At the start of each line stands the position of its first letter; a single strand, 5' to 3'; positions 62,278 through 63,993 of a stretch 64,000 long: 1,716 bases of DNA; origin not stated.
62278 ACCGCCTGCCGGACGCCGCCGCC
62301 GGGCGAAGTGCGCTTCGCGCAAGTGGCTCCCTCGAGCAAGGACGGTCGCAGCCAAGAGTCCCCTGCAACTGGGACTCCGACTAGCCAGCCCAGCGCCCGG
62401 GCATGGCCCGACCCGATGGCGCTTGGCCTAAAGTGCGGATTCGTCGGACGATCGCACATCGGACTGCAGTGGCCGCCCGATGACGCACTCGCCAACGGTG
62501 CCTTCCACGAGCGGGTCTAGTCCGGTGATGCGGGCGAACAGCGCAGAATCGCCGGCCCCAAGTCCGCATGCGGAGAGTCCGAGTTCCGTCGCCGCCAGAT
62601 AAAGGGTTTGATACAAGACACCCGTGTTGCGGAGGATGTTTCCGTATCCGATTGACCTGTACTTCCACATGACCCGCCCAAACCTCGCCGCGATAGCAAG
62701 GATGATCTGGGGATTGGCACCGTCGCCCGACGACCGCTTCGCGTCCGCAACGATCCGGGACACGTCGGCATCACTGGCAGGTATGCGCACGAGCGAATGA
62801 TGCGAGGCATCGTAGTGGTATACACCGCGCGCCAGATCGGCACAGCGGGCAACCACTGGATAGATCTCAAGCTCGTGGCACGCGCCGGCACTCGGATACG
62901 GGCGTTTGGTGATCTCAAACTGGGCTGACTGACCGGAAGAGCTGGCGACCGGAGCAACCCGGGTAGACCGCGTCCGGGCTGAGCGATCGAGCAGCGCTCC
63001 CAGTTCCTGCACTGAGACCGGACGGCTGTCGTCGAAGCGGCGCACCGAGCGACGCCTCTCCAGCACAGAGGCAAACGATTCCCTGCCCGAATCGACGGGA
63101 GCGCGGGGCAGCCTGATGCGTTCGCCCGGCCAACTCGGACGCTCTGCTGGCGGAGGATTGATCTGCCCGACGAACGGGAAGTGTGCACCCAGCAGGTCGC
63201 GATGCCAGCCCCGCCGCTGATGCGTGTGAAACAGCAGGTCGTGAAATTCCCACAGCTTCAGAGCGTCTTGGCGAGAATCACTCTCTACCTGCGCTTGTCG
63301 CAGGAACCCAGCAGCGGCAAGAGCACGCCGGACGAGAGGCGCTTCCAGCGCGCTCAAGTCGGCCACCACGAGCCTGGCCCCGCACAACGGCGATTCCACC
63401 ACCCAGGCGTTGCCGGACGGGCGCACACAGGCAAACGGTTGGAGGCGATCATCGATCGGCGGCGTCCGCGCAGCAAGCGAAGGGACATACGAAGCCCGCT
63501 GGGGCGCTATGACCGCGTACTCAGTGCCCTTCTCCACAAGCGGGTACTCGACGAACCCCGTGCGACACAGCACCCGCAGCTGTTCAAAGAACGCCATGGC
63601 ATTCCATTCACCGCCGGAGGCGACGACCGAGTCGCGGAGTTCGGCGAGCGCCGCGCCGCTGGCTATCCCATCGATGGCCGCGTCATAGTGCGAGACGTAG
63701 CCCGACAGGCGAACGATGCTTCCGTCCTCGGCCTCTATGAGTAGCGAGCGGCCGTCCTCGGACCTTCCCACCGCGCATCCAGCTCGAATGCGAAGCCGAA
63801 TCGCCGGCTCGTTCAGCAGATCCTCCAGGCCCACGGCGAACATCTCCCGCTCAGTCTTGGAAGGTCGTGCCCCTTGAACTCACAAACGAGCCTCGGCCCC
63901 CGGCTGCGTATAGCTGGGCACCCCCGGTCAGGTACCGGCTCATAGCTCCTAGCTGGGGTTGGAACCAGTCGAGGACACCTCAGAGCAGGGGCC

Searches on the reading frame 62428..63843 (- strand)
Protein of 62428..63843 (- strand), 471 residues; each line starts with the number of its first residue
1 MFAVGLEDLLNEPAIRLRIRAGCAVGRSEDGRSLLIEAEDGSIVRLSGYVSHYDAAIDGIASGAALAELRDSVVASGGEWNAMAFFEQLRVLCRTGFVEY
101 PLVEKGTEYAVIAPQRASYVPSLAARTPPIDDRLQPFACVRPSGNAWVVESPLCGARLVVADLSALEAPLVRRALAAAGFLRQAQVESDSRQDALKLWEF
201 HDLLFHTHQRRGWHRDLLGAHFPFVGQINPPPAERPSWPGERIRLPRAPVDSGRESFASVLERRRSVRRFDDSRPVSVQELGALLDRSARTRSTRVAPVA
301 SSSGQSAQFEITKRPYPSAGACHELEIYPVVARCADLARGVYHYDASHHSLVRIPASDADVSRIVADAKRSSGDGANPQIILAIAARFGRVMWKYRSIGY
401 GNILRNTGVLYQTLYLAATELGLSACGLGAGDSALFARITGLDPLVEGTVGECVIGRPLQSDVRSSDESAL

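Call 3: search_protein_families(library=ncbifam, proteins=[window:62428-63843:-], max_evalue=0.01)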
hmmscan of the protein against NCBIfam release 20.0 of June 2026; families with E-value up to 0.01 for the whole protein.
window:62428-63843:- (471 aa): 2 families
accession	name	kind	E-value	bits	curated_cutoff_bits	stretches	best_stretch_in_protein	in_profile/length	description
TIGR03605.1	antibiot_sagB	domain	1.6e-46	158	78.4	1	278-457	2-173/173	SagB family peptide dehydrogenase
TIGR04511.1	SagB_rel_DH_2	exception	2.3e-33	115.8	240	1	228-457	147-368/380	putative peptide maturation dehydrogenase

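Call 4: search_protein_families(library=pfam, proteins=[window:62428-63843:-], max_evalue=0.01)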
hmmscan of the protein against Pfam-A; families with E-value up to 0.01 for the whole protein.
window:62428-63843:- (471 aa): 2 families
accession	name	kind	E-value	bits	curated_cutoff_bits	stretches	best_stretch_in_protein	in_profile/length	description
PF00881.29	Nitroreductase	-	7e-17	62.5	23.5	1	262-456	2-166/167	Nitroreductase family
PF22767.2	ThcOx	-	3.4e-11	44.5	27.7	1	182-214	77-109/110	Cyanobactin oxidase ThcOx,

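Call 48: search_solved_structures(query=window:62428-63843:-, max_evalue=0.001, show_alignments=2)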
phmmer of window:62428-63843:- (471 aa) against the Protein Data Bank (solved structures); distinct sequences matched with E-value up to 0.001: 8.
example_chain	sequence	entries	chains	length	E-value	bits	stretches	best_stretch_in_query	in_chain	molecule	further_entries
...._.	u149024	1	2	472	5.6e-55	190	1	158-457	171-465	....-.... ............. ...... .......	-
5lq4_B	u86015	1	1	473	5.7e-55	190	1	158-457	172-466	CyaGox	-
5lq4_A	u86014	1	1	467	8.5e-55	189.5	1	159-456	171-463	CyaGox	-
3eo7_A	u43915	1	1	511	1.2e-07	34.1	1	312-452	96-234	Putative Nitroreductase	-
6gos_C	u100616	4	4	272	4.4e-07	32.2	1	311-443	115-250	Microcin B17-processing protein McbC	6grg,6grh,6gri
7ly5_B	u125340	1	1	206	2.2e-05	26.5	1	258-430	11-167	BmdC, oxidase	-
7ly7_B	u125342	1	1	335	0.0001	24.4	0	258-430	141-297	BmdC, Oxidase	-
7ly4_A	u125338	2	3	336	0.0001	24.4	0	258-430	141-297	BmdC, Oxidase | BmdC, NRPS oxidase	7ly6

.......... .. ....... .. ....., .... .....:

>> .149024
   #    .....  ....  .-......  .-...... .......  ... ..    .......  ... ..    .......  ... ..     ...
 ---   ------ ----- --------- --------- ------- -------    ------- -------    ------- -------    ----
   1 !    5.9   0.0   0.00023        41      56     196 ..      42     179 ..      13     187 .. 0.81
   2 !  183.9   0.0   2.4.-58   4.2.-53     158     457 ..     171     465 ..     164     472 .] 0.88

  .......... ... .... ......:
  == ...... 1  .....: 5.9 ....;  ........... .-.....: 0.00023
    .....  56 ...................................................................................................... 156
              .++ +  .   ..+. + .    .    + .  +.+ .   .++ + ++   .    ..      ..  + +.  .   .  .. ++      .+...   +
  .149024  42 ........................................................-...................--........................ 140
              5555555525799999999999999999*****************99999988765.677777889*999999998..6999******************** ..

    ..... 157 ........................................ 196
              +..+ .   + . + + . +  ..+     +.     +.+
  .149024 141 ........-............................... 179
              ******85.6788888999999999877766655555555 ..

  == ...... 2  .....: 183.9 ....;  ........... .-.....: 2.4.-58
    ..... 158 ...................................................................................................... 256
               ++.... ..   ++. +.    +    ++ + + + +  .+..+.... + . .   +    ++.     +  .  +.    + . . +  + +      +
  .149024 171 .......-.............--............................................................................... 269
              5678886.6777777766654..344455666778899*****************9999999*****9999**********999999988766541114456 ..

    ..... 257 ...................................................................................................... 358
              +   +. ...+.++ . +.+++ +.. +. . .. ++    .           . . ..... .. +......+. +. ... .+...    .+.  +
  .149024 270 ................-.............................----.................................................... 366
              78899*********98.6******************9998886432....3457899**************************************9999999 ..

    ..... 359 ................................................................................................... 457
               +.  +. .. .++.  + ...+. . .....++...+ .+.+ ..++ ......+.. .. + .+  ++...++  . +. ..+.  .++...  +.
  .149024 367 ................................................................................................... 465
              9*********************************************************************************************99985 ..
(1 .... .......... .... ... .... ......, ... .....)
